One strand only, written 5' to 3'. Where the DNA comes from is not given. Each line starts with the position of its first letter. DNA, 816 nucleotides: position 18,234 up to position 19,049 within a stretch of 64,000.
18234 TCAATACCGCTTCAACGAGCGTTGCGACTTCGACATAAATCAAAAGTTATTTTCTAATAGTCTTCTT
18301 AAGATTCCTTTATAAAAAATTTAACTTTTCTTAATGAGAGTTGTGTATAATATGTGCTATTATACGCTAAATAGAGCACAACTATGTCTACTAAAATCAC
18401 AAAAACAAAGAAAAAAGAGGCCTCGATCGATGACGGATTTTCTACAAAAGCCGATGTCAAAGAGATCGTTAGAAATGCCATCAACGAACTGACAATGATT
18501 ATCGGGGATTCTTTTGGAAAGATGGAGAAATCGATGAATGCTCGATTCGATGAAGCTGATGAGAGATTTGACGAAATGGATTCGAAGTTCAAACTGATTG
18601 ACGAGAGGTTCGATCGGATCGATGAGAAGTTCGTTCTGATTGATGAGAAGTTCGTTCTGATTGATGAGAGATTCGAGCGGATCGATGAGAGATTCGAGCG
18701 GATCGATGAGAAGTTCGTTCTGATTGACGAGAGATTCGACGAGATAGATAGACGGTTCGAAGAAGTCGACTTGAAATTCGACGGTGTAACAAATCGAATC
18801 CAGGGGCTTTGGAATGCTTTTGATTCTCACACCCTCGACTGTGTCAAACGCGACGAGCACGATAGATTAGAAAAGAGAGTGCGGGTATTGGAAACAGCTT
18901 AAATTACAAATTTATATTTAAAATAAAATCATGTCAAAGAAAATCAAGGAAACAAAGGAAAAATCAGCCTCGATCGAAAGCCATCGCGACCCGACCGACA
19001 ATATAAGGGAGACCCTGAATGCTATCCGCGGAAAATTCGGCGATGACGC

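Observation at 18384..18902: Perfect 21-bp tandem-repeat coiled-coil gene directly upstream of recA, with a RecA-like N-terminus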

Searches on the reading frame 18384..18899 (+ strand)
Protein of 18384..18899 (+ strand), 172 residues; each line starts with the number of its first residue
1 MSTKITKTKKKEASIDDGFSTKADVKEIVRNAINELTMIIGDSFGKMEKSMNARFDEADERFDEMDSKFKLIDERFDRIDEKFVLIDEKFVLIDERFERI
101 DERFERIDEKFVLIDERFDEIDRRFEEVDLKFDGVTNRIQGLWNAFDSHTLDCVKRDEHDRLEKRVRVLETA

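Call 4: search_protein_families(library=pfam, proteins=[window:18384-18899:+], max_evalue=1)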
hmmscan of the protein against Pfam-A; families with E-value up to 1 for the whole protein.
window:18384-18899:+ (172 aa): 15 families
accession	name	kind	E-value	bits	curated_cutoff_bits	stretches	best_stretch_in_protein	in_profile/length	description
PF07889.17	DUF1664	-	0.00066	20.2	34.6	1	19-110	33-123/124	Protein of unknown function (DUF1664)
PF11101.13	DUF2884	-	0.00093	19.3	30.6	1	26-83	73-134/228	Protein of unknown function (DUF2884)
PF06160.17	EzrA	-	0.0035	16.1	39.6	1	49-130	296-379/557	Septation ring formation regulator, EzrA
PF00261.25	Tropomyosin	-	0.0057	16.6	38.6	2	47-124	84-161/242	Tropomyosin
PF25007.1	DYH2-5-8_CC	-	0.006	16.7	27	0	97-149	46-98/120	Dynein axonemal heavy chain 2/5/8 coiled-coil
PF07340.17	Herpes_IE1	-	0.0091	15.7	27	1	22-85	92-158/382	Cytomegalovirus IE1 protein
PF11083.13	Relaxase_C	-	0.025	15.2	30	1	41-69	21-49/125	C-terminal helical hairpin domain from relaxase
PF01519.22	DUF16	-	0.034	15.1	40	1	49-128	23-102/104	Protein of unknown function DUF16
PF14300.12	DMP19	-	0.048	14.7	25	1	27-88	54-99/112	DMP19-like protein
PF03961.19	FapA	-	0.048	13.7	31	1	46-128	142-229/272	Flagellar Assembly Protein A beta solenoid domain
PF09325.15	Vps5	-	0.059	13.4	27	1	96-165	150-219/236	Vps5 C terminal like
PF22196.1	HdrB-like_C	-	0.1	13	33.4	1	124-163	20-59/87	HdrB-like C-terminal domain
PF09763.15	Sec3_CC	-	0.16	12.3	27.1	0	36-102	4-70/133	Exocyst complex component Sec3, coiled-coil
PF18982.5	JetA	-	0.36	9.8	26.2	0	23-82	194-257/434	Wadjet protein JetA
PF10779.14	XhlA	-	0.54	10.9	34.7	0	100-140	2-42/67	Haemolysin XhlA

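Call 7: find_homologous_proteins(query=window:18384-18899:+, max_evalue=0.001)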
Query window:18384-18899:+ (172 aa): 300 proteins with E <= 0.001 among 2231 candidates; the best 120 are listed.
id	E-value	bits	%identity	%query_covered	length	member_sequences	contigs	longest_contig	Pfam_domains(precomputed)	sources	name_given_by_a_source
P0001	1.6e-28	118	45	77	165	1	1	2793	PF10805.15,PF23991.2,PF07889.18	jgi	jgi:chromosome segregation ATPase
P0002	8.5e-28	115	51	63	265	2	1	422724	PF07889.18,PF20667.4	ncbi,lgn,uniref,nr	ncbi:hypothetical protein QMZ30_06485 [Pantoea sp. EA-12]|uniref:hypothetical protein n=1 Tax=Pantoe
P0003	2.5e-27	114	41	80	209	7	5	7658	PF07889.18,PF06160.18,PF06419.18,PF27742.1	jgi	-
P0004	3.1e-26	110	53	60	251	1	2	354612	PF07889.18,PF20667.4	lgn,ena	-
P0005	3.1e-26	110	53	60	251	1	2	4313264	PF07889.18,PF20667.4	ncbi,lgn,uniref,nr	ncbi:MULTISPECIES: hypothetical protein [Pantoea]|uniref:hypothetical protein n=1 Tax=Pantoea TaxID=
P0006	1.6e-25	108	53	60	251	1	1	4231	PF07889.18,PF20667.4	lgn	-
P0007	4.1e-25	107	48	55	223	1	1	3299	-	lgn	-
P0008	8.2e-25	106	53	60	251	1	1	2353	PF07889.18,PF20667.4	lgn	-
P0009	3.4e-24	104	53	60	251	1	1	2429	PF07889.18,PF20667.4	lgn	-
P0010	5.7e-24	103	53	60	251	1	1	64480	PF07889.18,PF20667.4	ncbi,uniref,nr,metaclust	ncbi:hypothetical protein [Type-D symbiont of Plautia stali]|uniref:hypothetical protein n=1 Tax=Typ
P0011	6.9e-24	103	50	59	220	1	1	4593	PF07889.18,PF20667.4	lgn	-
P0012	9.4e-24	102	42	64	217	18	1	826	PF10498.15,PF25101.2,PF04108.18,PF28054.1,PF27742.1,PF12795.13,PF00015.27,PF02601.21,PF07889.18,PF00261.26,PF06160.18,PF06419.18,PF02646.23,PF07303.19,PF03961.20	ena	-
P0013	3.6e-23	100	50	59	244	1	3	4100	PF20667.4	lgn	-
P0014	2.4e-22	98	51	63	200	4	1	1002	PF04513.18,PF09763.16,PF10805.15,PF23991.2,PF07889.18,PF06160.18,PF05531.18,PF06419.18,PF02646.23,PF27742.1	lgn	-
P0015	6.2e-22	96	65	38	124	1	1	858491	-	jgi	jgi:hypothetical protein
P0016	1.3e-21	95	42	100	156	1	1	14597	-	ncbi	-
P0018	1.6e-19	88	62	38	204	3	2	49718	-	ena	-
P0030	1.3e-15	76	50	62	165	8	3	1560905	PF27742.1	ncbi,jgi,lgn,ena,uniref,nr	ncbi:hypothetical protein EKL29_12960 [Pantoea sp. YU22]|uniref:hypothetical protein n=1 Tax=Pantoea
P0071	1.3e-11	63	47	52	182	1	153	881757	PF07889.18,PF06160.18,PF27742.1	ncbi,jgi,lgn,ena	ncbi:MAG: hypothetical protein ACFNUS_03200 [Candidatus Saccharimonas sp.]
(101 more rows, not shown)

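Call 8: search_protein_families(library=ncbifam, proteins=[window:18384-18899:+], max_evalue=1)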
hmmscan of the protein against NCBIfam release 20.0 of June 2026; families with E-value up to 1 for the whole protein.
window:18384-18899:+ (172 aa): 11 families
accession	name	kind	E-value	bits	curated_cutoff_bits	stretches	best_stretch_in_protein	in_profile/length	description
NF047515.1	SpiroCoCo_C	equivalog_domain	5.7e-05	22.4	125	1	49-136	93-193/313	SpiroCoCo family coiled-coil protein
TIGR02168.1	SMC_prok_B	equivalog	0.00051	17.9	567.35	1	45-141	350-446/1181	chromosome segregation protein SMC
NF000222.1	FosX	equivalog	0.014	15.7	170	1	36-142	4-99/127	FosX/FosE/FosI family fosfomycin resistance hydrolase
NF048001.1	GTP_morpho_1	equivalog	0.014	15.1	50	0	85-108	21-44/70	GTA head formation protein, RCAP_rcc01685 family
NF053525.1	thylo_ssr2422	subfamily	0.038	14.4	38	0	97-133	11-47/77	ssr2422 family thylakoid membrane protein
TIGR04523.1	Mplasa_alph_rch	subfamily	0.051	11.5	270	1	4-141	532-670/745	helix-rich protein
NF041443.1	DDRRRQL_YjdP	equivalog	0.23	11.7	90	1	22-103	21-97/101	DDRRRQL repeat protein YjdP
NF033930.1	pneumo_PspA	exception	0.32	9.7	850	1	5-133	131-253/659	pneumococcal surface protein A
NF045650.1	CD1247_Nterm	equivalog_domain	0.37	11.4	30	0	40-80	34-66/70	CD1247 N-terminal domain-containing protein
TIGR00690.1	rpoZ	equivalog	0.63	10.2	23.6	0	100-114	6-20/60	DNA-directed RNA polymerase subunit omega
NF047958.1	broad_LIC11966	domain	0.95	9.8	40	0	28-89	68-129/134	LIC11966 family surface protein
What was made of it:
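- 18384..18902 (+): Gene for a 172-aa coiled-coil protein from an unnamed Patescibacteria family. No Pfam or NCBIfam family scores above its cut-off (calls 4, 8).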

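Call 10: find_encoding_contigs(protein=window:18384-18899:+, flank=6000, max_places=6)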
Protein window:18384-18899:+ (172 aa): no gene with exactly this product is on record in the collection.

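Call 11: find_encoding_contigs(protein=P0015, flank=6000, max_places=4)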
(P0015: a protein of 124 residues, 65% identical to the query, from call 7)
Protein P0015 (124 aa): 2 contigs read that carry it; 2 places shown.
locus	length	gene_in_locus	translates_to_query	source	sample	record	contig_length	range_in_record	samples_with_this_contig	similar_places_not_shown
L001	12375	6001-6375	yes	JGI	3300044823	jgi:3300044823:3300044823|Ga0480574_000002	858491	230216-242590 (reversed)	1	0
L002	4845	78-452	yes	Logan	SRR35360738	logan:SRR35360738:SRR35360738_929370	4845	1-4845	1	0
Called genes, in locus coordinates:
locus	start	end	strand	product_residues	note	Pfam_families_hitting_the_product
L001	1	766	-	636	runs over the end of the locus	PF01471:PG_binding_1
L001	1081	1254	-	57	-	-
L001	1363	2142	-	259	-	-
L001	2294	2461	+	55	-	-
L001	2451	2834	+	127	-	PF01850:PIN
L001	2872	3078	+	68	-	-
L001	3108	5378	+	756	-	PF13491:FtsK_4TM (weak), PF17854:FtsK_alpha, PF01580:FtsK_SpoIIIE, PF09397:FtsK_gamma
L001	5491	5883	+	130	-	PF09136:Glucodextran_B (weak)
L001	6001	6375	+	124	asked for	-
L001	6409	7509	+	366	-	PF00154:RecA_N, PF06745:ATPase (weak), PF08423:Rad51, PF27531:MT3502_N (faint), PF01637:ATPase_2 (weak), PF21096:RecA_C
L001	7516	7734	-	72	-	-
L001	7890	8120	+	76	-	-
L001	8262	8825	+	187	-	PF01132:EFP (faint), PF08207:EFP_N, PF09285:Elong-fact-P_C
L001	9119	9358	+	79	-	-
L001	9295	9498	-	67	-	PF01084:Ribosomal_S18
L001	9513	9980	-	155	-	PF00436:SSB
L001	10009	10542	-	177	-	PF01250:Ribosomal_S6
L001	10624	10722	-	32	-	-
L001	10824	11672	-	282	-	PF01026:TatD_DNase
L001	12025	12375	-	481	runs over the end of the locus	PF00133:tRNA-synt_1, PF01406:tRNA-synt_1e (weak), PF09334:tRNA-synt_1g, PF00133:tRNA-synt_1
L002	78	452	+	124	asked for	-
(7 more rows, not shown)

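Call 12: find_encoding_contigs(protein=P0018, flank=6000, max_places=4)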
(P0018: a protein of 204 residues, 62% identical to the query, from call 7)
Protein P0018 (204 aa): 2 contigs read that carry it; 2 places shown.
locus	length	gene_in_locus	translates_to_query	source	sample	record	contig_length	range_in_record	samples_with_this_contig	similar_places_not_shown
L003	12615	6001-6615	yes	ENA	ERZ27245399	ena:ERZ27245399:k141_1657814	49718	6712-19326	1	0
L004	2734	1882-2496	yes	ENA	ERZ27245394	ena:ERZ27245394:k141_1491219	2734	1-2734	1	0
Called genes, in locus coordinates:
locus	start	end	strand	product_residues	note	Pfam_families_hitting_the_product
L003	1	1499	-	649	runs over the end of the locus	PF01471:PG_binding_1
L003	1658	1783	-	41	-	-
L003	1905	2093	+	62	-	-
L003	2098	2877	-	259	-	-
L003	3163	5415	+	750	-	PF13491:FtsK_4TM (weak), PF17854:FtsK_alpha, PF01580:FtsK_SpoIIIE, PF09397:FtsK_gamma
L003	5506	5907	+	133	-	PF09136:Glucodextran_B (weak)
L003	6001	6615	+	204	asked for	-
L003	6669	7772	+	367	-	PF00154:RecA_N, PF06745:ATPase (faint), PF08423:Rad51, PF01637:ATPase_2 (weak), PF27531:MT3502_N (weak), PF21096:RecA_C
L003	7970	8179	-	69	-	-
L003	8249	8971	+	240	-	PF08207:EFP_N (weak), PF09285:Elong-fact-P_C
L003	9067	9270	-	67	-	PF01084:Ribosomal_S18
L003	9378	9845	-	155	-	PF00436:SSB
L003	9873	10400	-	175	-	PF01250:Ribosomal_S6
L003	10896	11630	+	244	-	PF00206:Lyase_1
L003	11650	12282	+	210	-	PF10397:ADSL_C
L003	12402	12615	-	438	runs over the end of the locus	PF01259:SAICAR_synt, PF00731:AIRC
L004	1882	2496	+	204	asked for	-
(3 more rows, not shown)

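Call 36: find_encoding_contigs(protein=P0001, flank=3000, max_places=3)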
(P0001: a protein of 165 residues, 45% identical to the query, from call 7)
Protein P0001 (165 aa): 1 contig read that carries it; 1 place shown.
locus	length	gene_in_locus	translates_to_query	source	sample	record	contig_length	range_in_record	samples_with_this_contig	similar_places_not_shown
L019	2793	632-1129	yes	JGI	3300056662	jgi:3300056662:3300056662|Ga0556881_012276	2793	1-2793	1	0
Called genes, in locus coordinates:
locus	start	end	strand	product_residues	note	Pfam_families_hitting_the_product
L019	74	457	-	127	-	PF00829:Ribosomal_L21p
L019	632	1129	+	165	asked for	PF10805:DUF2730 (faint), PF23991:DUF7310 (faint), PF07889:DUF1664 (weak)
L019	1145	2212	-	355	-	PF02646:RmuC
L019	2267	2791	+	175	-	?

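Call 45: search_protein_families(library=pfam, proteins=[P0071, P0030, P0016, P0003, P0018, P0005], max_evalue=0.01)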
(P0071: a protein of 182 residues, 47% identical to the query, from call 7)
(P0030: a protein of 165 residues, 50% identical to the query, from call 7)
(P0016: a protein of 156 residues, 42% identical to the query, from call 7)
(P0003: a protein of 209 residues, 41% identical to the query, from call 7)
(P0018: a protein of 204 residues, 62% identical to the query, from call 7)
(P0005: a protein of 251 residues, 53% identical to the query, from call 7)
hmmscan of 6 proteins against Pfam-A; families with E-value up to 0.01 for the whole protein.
P0071 (182 aa): 36 families (the best 25 are shown)
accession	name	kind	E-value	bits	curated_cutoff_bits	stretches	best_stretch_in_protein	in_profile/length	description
PF07889.17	DUF1664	-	9.6e-10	39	34.6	1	12-95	38-121/124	Protein of unknown function (DUF1664)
PF06160.17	EzrA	-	8.3e-06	24.8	39.6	1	33-111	344-422/557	Septation ring formation regulator, EzrA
PF03961.19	FapA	-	3.2e-05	24.1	31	1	5-94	134-229/272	Flagellar Assembly Protein A beta solenoid domain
PF07303.18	Occludin_ELL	-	5.3e-05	24.4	31.2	1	27-96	23-94/101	Occludin homology domain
PF12795.12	MscS_porin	-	5.8e-05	23.2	34.4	1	13-148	56-192/238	Mechanosensitive ion channel porin domain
PF02601.20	Exonuc_VII_L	-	6e-05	23.1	35.9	1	11-132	147-268/315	Exonuclease VII, large subunit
PF08702.15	Fib_alpha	-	0.00013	22.6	29.9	0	73-171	26-123/143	Fibrinogen alpha/beta chain family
PF04108.17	ATG17_like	-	0.00015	21.8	43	1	17-134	114-235/355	Autophagy protein ATG17-like domain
PF10498.14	IFT57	-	0.00015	21.3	40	1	9-93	237-321/360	Intra-flagellar transport protein 57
PF10046.14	BLOC1_2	-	0.00019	22.2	33.4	1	15-90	23-94/96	Biogenesis of lysosome-related organelles complex-1 subunit 2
PF25101.1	Spectrin_7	-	0.00022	22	27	0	4-48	4-49/99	Animal spectrin repeats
PF00261.25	Tropomyosin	-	0.00024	21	38.6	1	12-102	76-166/242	Tropomyosin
PF20667.3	Sec10_N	-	0.00032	21.2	27.4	0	5-58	21-81/118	Exocyst complex component Sec10, N-terminal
PF06419.17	COG6_N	-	0.00045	20.8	27.4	1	37-114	30-107/114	Conserved oligomeric complex COG6, N-terminal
PF06009.19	Laminin_II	-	0.00054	20.4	33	1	29-94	6-71/138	Laminin Domain II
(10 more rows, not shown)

P0030 (165 aa): 12 families
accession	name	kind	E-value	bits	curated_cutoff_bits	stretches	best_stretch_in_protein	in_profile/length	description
PF06419.17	COG6_N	-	3.4e-05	24.4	27.4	1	89-132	33-76/114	Conserved oligomeric complex COG6, N-terminal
PF10779.14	XhlA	-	0.00025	21.6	34.7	1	94-143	2-51/67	Haemolysin XhlA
PF16526.10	CLZ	-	0.00034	21.4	26.7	1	78-126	13-61/71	C-terminal leucine zipper domain of cyclic nucleotide-gated channels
PF07889.17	DUF1664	-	0.0006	20.3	34.6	0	85-132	62-109/124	Protein of unknown function (DUF1664)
PF20667.3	Sec10_N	-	0.0008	19.9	27.4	0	92-132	45-85/118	Exocyst complex component Sec10, N-terminal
PF06160.17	EzrA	-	0.00084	18.2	39.6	1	42-139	48-144/557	Septation ring formation regulator, EzrA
PF02646.22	RmuC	-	0.0012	18.5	26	0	91-142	221-272/291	RmuC family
PF05377.16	FlaC_arch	-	0.0038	18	27.8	0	104-141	1-38/55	Flagella accessory protein C (FlaC)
PF02601.20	Exonuc_VII_L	-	0.0048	16.9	35.9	0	41-137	149-245/315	Exonuclease VII, large subunit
PF04108.17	ATG17_like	-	0.009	16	43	0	2-122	126-255/355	Autophagy protein ATG17-like domain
PF11945.13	WASH_WAHD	-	0.0099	15.8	24.2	0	81-114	34-67/292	WAHD domain of WASH complex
PF07303.18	Occludin_ELL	-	0.01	17.1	31.2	0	57-124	18-87/101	Occludin homology domain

P0016 (156 aa): 12 families
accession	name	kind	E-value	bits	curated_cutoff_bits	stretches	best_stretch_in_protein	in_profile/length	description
PF10779.14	XhlA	-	3.5e-05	24.3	34.7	1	89-135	2-48/67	Haemolysin XhlA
PF07889.17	DUF1664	-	3.7e-05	24.2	34.6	1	41-121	37-117/124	Protein of unknown function (DUF1664)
PF02646.22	RmuC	-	0.00086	18.9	26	1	65-130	221-283/291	RmuC family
PF23991.1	DUF7310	-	0.0011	19.9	40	0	57-109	24-76/83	Coiled-coil region of unknown function (DUF7310)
PF06419.17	COG6_N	-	0.0013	19.2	27.4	0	54-111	31-88/114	Conserved oligomeric complex COG6, N-terminal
PF01519.22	DUF16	-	0.0053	17.7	40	0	61-130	32-101/104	Protein of unknown function DUF16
PF01601.21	CoV_S2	-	0.0054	15.9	40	0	29-121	198-285/521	Coronavirus spike glycoprotein S2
PF20667.3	Sec10_N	-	0.0061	17.1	27.4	0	56-123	6-74/118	Exocyst complex component Sec10, N-terminal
PF03961.19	FapA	-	0.0068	16.5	31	1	49-128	142-226/272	Flagellar Assembly Protein A beta solenoid domain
PF04336.18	ACP_PD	-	0.0072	16.9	27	0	13-95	93-178/183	Acyl carrier protein phosphodiesterase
PF11727.13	ISG65-75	-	0.0082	15.8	25.1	1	40-106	45-111/281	Invariant surface glycoprotein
PF11101.13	DUF2884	-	0.0096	16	30.6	0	41-123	74-151/228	Protein of unknown function (DUF2884)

P0003 (209 aa): 25 families
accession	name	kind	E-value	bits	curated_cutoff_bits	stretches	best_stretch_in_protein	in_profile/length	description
PF06160.17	EzrA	-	1.7e-06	27.1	39.6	1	38-187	9-156/557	Septation ring formation regulator, EzrA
PF07889.17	DUF1664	-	3e-06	27.7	34.6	1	56-139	42-122/124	Protein of unknown function (DUF1664)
PF06419.17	COG6_N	-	7.2e-06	26.6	27.4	1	111-168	33-90/114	Conserved oligomeric complex COG6, N-terminal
PF10046.14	BLOC1_2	-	3.7e-05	24.4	33.4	1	53-148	4-95/96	Biogenesis of lysosome-related organelles complex-1 subunit 2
PF00261.25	Tropomyosin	-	3.9e-05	23.6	38.6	1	89-183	68-162/242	Tropomyosin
PF10498.14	IFT57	-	4.3e-05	23.1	40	1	74-168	227-318/360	Intra-flagellar transport protein 57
PF10168.15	Nup88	-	8.1e-05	21.1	24.4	1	29-173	521-672/702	Nuclear pore component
PF04108.17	ATG17_like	-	0.00014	21.9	43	1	79-168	112-202/355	Autophagy protein ATG17-like domain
PF02646.22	RmuC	-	0.00022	20.9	26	0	129-177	223-271/291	RmuC family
PF10368.14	YkyA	-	0.00042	20.6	28.8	1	73-183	46-159/186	Putative cell-wall binding lipoprotein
PF20993.2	CENPH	-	0.00046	20.8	27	1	46-168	36-154/175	CENPH protein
PF07303.18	Occludin_ELL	-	0.00057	21.1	31.2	0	131-193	14-79/101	Occludin homology domain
PF13851.11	GAS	-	0.00073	19.4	32.3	1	78-185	53-160/200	Growth-arrest specific micro-tubule binding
PF06103.16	DUF948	-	0.0011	19.5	37.2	0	73-118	27-72/89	Bacterial protein of unknown function (DUF948)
PF23991.1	DUF7310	-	0.0013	19.6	40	0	53-90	5-41/83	Coiled-coil region of unknown function (DUF7310)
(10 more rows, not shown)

P0018 (204 aa): 1 family
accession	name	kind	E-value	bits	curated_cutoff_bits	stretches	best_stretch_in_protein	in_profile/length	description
PF01367.25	5_3_exonuc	-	0.0052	17.7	40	0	64-110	45-90/97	5'-3' exonuclease, C-terminal SAM fold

P0005 (251 aa): 18 families
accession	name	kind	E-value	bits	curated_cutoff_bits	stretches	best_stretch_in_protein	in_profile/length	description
PF20667.3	Sec10_N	-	1.7e-06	28.5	27.4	0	139-178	45-84/118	Exocyst complex component Sec10, N-terminal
PF07889.17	DUF1664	-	1.3e-05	25.6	34.6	0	149-214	51-116/124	Protein of unknown function (DUF1664)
PF16526.10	CLZ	-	0.00019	22.2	26.7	1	155-213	15-70/71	C-terminal leucine zipper domain of cyclic nucleotide-gated channels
PF25526.1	LIP-1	-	0.0002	21.2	34.1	1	45-216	28-191/250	Liprin-alpha-like coiled coil domain 2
PF06160.17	EzrA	-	0.00036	19.4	39.6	1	36-215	258-430/557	Septation ring formation regulator, EzrA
PF01519.22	DUF16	-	0.00044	21.1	40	1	104-177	30-103/104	Protein of unknown function DUF16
PF05531.17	NPV_P10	-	0.00091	20.1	29.8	0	147-195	15-59/75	Nucleopolyhedrovirus P10 protein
PF06419.17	COG6_N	-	0.001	19.6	27.4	1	120-194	20-91/114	Conserved oligomeric complex COG6, N-terminal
PF06009.19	Laminin_II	-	0.0012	19.3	33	1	127-201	8-82/138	Laminin Domain II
PF09762.14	CCDC93_CC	-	0.0018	17.8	30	0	16-151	56-193/429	CCDC93 coiled-coil domain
PF10498.14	IFT57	-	0.0019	17.7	40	1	23-217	148-335/360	Intra-flagellar transport protein 57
PF07303.18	Occludin_ELL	-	0.0025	19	31.2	1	105-184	12-93/101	Occludin homology domain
PF07798.16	CCDC90-like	-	0.0026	18.1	33.5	0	6-41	1-36/175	Coiled-coil domain-containing protein 90-like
PF03961.19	FapA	-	0.0032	17.6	31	1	126-197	153-229/272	Flagellar Assembly Protein A beta solenoid domain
PF10046.14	BLOC1_2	-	0.0045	17.8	33.4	0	132-194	37-95/96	Biogenesis of lysosome-related organelles complex-1 subunit 2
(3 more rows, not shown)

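Call 46: search_solved_structures(query=window:18384-18899:+, max_evalue=1, show_alignments=2)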
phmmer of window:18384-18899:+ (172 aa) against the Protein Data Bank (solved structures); distinct sequences matched with E-value up to 1: 23.
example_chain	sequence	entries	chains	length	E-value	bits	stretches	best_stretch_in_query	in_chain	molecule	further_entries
2ch7_A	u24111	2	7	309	1.6e-06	31.4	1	25-142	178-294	METHYL-ACCEPTING CHEMOTAXIS PROTEIN | Methyl-accepting chemotaxis protein 2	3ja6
3ja6_H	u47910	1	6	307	2.3e-06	30.9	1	25-142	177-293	Methyl-accepting chemotaxis protein 2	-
2ch7_B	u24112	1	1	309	2.6e-06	30.7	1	25-142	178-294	METHYL-ACCEPTING CHEMOTAXIS PROTEIN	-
6zrk_D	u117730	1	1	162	0.03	17.5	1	18-124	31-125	Hemagglutinin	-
4a7f_B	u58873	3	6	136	0.059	16.6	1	54-170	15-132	TROPOMYOSIN 1 ALPHA | TROPOMYOSIN 1-ALPHA CHAIN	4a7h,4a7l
6v46_B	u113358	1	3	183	0.074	16.2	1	18-127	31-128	Hemagglutinin HA2 chain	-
4uo0_B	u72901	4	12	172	0.099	15.8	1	93-167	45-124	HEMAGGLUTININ | H3 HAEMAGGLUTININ HA2 CHAIN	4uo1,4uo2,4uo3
1jsd_B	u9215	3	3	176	0.18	15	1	92-151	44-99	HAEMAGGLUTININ (HA2 CHAIN)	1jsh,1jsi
2yo3_A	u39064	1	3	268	0.23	14.6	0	43-101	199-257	GENERAL CONTROL PROTEIN GCN4, PUTATIVE INNER MEMBRANE PROTEIN, GENERAL CONTROL PROTEIN GCN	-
4uoa_B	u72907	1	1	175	0.24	14.6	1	93-167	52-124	HA2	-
4uo4_B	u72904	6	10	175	0.24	14.6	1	93-167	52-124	H3 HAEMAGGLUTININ HA2 CHAIN | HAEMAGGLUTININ HA2 | HA2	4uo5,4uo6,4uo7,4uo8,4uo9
4unw_B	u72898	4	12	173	0.28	14.4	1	93-167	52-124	H3 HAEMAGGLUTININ HA2 CHAIN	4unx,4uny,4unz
9hxd_A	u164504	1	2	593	0.3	14.3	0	99-167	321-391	Bacterial antiviral defense protein Ec2ApeA from Escherichia coli strain 2-156-04_S4_C1 (o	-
9hxe_A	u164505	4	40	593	0.31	14.2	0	99-167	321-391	Bacterial antiviral defense protein Ec2ApeA from Escherichia coli strain 2-156-04_S4_C1 (H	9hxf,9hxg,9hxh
2guv_A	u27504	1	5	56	0.31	14.2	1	59-110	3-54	Major outer membrane lipoprotein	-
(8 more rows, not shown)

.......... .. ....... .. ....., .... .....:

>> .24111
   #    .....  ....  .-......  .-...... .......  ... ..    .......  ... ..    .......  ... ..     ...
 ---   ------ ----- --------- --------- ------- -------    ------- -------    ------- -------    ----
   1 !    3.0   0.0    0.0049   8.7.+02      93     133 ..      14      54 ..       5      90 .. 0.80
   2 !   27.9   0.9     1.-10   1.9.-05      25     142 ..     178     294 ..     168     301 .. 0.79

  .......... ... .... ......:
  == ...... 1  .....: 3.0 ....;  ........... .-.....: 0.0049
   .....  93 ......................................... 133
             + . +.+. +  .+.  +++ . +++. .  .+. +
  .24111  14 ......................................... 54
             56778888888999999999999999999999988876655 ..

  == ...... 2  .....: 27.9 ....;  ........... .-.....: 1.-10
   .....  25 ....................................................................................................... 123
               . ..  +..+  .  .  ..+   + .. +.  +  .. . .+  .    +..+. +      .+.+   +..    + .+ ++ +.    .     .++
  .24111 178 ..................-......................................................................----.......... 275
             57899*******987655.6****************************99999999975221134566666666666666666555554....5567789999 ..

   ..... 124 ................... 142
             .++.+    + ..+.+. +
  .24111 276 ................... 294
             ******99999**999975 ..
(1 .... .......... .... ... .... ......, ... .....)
